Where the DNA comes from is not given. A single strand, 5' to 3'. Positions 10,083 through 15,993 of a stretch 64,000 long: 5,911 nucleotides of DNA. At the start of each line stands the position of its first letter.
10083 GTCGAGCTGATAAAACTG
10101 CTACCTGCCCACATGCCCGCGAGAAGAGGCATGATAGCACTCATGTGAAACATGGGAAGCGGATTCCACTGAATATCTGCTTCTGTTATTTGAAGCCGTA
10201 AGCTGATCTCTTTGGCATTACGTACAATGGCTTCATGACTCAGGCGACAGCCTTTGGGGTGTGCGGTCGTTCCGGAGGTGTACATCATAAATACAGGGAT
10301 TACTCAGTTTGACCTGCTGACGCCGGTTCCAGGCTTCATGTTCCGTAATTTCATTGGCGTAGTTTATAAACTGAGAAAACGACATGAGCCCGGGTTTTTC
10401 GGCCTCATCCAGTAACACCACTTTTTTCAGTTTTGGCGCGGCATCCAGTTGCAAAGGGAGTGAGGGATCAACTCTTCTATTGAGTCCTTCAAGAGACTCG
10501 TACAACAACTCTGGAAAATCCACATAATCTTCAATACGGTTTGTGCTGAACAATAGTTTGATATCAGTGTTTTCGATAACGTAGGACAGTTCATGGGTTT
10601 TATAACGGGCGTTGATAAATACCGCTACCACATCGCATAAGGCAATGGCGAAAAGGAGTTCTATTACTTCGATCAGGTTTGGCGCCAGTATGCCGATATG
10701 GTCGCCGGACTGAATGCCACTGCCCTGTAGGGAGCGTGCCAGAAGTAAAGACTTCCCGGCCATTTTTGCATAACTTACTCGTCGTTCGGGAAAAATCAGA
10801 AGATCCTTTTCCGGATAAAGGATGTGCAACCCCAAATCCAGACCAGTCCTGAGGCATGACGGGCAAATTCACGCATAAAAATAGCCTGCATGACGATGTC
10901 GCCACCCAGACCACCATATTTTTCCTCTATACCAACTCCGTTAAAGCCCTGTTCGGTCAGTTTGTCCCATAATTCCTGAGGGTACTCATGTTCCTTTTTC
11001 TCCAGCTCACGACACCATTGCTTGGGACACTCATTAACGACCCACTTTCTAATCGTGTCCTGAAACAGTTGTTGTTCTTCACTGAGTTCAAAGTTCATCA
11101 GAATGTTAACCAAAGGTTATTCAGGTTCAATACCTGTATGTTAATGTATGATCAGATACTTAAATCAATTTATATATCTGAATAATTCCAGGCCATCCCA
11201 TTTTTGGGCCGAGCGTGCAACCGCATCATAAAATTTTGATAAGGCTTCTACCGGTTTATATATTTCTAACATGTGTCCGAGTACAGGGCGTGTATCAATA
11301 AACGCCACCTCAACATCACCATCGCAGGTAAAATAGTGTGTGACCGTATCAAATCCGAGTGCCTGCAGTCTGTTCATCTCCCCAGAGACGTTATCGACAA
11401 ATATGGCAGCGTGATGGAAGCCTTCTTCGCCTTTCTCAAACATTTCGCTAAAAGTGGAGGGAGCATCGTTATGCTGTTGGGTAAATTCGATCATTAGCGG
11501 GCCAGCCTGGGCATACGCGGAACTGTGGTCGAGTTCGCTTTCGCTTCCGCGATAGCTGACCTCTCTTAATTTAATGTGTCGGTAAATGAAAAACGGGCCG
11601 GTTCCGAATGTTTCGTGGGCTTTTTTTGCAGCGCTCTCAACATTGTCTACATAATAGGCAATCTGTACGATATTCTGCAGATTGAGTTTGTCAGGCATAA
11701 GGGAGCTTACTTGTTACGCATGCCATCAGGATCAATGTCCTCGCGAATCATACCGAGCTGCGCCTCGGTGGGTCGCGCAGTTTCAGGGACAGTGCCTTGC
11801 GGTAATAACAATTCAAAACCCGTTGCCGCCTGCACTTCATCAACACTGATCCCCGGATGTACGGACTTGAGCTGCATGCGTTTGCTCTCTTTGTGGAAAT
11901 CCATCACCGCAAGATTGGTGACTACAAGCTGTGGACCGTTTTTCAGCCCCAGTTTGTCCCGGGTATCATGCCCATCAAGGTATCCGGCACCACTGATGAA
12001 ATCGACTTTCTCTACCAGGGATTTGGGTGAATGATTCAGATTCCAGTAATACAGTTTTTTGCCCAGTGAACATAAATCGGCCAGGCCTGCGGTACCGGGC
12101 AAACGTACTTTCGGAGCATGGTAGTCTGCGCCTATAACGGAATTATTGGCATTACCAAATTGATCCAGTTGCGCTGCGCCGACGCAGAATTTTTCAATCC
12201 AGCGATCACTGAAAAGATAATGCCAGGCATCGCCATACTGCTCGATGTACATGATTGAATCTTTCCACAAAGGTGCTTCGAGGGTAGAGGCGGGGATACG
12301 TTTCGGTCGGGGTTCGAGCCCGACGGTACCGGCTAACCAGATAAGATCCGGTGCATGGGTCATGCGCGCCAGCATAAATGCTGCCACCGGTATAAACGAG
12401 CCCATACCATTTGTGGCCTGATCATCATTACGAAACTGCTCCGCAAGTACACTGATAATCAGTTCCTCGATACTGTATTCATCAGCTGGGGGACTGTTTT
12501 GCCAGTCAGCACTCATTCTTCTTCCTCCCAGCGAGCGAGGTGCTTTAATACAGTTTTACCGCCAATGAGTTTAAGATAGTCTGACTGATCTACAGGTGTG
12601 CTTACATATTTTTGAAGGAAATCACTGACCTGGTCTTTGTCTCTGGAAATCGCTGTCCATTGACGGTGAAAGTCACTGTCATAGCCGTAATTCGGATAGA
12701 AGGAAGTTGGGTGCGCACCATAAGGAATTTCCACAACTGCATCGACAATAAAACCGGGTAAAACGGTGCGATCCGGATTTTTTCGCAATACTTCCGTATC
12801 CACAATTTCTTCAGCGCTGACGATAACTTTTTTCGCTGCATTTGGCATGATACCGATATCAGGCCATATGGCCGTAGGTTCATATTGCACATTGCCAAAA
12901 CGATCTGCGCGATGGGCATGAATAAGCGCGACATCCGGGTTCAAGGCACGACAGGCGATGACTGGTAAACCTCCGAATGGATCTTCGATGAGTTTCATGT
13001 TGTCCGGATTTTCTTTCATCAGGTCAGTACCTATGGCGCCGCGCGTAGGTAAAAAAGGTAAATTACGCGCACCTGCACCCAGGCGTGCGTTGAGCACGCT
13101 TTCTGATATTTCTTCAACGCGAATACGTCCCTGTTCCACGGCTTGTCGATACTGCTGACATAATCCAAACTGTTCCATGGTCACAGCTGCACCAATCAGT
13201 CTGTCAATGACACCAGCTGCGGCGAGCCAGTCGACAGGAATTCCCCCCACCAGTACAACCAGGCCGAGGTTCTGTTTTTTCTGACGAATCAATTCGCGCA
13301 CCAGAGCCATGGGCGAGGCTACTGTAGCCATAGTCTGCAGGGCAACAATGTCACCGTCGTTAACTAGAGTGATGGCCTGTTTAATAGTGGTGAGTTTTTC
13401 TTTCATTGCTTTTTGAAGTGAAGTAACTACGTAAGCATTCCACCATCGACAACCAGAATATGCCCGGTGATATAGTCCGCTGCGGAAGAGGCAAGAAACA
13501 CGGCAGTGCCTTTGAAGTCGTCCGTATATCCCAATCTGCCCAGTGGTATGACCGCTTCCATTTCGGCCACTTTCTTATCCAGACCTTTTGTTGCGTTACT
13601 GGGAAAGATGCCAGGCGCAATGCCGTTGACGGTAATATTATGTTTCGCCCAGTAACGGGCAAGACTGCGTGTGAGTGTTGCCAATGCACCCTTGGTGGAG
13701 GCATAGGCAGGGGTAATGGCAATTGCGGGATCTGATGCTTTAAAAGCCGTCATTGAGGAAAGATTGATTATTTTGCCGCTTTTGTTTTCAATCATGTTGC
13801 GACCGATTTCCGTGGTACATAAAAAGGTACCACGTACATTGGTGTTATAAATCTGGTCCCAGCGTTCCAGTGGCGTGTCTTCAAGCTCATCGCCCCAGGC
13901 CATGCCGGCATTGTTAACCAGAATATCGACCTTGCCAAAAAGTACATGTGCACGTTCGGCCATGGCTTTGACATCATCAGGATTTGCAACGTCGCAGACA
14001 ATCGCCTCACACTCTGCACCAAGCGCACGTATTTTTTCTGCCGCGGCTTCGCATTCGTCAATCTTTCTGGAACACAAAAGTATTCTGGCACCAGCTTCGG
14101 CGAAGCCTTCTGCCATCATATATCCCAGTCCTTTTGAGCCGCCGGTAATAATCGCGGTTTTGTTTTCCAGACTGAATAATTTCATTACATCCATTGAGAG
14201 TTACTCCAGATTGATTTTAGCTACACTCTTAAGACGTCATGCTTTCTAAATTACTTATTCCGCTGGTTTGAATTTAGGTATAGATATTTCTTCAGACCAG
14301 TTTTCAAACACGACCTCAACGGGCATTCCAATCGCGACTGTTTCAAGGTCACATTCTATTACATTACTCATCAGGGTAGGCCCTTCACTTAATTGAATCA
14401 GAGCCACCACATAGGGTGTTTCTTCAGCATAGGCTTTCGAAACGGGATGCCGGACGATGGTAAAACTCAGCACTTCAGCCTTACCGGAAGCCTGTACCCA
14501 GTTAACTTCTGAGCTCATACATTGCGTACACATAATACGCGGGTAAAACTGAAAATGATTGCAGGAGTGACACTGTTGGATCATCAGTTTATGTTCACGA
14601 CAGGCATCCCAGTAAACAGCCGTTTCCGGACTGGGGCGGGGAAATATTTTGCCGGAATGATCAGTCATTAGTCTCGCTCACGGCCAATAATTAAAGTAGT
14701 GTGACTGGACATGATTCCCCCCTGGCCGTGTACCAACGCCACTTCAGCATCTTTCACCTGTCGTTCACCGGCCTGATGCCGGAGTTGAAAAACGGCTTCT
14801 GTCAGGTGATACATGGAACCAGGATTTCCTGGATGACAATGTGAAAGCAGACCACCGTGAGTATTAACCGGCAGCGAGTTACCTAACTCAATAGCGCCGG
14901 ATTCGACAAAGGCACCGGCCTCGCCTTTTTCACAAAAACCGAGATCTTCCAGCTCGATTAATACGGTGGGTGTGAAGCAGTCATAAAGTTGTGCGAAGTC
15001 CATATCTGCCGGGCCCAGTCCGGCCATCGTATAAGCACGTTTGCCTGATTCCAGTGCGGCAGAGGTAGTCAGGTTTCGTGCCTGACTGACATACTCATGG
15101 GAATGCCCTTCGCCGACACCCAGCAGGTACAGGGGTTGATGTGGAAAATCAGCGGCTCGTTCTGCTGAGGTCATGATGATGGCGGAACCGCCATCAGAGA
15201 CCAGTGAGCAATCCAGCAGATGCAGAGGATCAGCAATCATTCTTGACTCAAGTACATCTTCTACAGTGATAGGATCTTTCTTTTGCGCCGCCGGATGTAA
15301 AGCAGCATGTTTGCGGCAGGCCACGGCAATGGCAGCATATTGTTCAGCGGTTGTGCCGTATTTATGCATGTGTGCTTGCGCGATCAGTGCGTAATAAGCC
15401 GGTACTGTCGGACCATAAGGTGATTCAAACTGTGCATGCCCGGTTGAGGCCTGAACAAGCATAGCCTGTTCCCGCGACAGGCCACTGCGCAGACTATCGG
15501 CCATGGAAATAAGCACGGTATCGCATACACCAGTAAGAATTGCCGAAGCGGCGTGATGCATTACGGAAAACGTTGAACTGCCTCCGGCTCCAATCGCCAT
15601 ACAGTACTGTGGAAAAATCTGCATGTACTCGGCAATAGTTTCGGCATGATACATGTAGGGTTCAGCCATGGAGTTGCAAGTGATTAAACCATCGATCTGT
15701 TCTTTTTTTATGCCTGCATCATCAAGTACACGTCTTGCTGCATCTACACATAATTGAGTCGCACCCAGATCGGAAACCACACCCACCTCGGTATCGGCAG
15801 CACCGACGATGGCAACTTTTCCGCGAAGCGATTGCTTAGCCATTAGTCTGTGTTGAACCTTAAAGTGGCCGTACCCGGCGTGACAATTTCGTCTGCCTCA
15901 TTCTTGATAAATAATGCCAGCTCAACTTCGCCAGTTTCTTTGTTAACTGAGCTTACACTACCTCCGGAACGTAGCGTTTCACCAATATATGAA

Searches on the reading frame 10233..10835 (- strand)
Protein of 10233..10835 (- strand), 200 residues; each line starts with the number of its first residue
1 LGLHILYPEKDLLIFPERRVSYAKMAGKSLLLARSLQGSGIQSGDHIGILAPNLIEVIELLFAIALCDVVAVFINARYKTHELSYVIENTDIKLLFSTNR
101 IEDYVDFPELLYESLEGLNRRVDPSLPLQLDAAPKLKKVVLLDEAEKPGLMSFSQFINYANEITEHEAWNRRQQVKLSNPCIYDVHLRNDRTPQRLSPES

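Call 87: search_protein_families(library=pfam, proteins=[window:10233-10835:-], max_evalue=0.00001)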
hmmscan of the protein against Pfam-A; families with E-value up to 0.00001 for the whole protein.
window:10233-10835:- (200 aa): 1 family
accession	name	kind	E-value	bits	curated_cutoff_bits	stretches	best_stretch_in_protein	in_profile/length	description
PF00501.34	AMP-binding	-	3e-20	72.8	29.9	1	7-146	8-144/384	AMP-binding enzyme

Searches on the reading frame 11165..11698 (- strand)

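Call 87: search_protein_families(library=pfam, proteins=[window:11165-11698:-], max_evalue=0.00001)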
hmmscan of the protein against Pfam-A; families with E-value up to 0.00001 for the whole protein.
window:11165-11698:- (177 aa): 1 family
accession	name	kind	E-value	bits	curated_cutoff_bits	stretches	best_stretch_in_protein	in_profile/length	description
PF13669.12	Glyoxalase_4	-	1e-10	42.3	27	1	12-133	2-109/109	Glyoxalase/Bleomycin resistance protein/Dioxygenase superfamily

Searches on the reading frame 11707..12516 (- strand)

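Call 87: search_protein_families(library=pfam, proteins=[window:11707-12516:-], max_evalue=0.00001)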
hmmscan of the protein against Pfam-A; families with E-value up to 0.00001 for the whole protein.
window:11707-12516:- (269 aa): 1 family
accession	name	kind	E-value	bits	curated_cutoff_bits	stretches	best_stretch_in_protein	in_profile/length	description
PF01144.29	CoA_trans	-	6.3e-20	71.9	23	1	99-230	93-216/217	Coenzyme A transferase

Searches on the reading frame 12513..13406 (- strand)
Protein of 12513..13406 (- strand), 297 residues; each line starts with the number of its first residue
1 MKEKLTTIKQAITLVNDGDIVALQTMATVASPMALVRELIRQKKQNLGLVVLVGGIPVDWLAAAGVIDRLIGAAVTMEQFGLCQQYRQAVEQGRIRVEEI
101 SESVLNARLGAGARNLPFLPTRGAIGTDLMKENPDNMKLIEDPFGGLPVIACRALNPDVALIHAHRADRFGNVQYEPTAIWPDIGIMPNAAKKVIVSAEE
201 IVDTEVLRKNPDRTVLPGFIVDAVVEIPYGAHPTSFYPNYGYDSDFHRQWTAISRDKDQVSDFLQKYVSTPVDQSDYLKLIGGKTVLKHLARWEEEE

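Call 87: search_protein_families(library=pfam, proteins=[window:12513-13406:-], max_evalue=0.00001)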
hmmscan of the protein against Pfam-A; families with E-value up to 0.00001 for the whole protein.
window:12513-13406:- (297 aa): 1 family
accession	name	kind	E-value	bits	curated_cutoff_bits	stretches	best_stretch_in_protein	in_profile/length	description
PF01144.29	CoA_trans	-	9.7e-28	97.5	23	1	6-226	2-216/217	Coenzyme A transferase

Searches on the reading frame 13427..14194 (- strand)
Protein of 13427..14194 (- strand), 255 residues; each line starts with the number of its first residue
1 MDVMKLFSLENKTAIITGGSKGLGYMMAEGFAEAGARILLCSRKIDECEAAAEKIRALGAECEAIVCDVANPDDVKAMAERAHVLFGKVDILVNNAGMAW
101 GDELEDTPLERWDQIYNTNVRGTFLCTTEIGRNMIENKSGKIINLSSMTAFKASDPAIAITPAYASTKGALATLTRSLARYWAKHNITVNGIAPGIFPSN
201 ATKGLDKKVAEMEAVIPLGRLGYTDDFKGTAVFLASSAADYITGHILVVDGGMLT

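Call 87: search_protein_families(library=pfam, proteins=[window:13427-14194:-], max_evalue=0.00001)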
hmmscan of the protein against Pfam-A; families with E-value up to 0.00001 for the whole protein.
window:13427-14194:- (255 aa): 4 families
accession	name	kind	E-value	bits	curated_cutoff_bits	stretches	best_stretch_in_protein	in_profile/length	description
PF13561.12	adh_short_C2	-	4.5e-59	200.3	27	1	21-253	6-235/236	Enoyl-(Acyl carrier protein) reductase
PF00106.31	adh_short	-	9.5e-55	185.5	26.6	1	12-207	1-192/195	short chain dehydrogenase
PF08659.16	KR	-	1.1e-14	55.2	22.6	1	13-125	2-118/180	KR domain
PF23441.1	SDR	-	2.1e-07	31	27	1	9-252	5-254/258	SDR-like rossmann domain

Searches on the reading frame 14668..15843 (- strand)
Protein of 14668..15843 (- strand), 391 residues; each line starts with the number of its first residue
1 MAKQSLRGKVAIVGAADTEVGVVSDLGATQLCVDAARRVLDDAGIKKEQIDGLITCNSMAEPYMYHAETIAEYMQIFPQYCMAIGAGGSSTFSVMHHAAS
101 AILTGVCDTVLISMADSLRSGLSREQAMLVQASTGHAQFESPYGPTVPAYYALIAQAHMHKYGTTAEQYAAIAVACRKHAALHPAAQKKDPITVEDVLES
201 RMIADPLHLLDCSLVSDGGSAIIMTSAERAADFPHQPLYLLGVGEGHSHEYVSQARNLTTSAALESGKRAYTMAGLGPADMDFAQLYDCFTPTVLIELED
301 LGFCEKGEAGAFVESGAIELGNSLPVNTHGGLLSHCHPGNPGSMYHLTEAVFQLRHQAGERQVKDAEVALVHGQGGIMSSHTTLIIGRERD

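Call 87: search_protein_families(library=pfam, proteins=[window:14668-15843:-], max_evalue=0.00001)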
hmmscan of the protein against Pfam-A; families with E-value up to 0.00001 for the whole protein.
window:14668-15843:- (391 aa): 2 families
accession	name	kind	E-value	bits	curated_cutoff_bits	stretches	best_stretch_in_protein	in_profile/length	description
PF22691.2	Thiolase_C_1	-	2.6e-62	209.2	28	1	244-388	1-144/144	Thiolase C-terminal domain-like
PF00108.29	Thiolase_N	-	6.3e-10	39.3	26.4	1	10-227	1-259/260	Thiolase, N-terminal domain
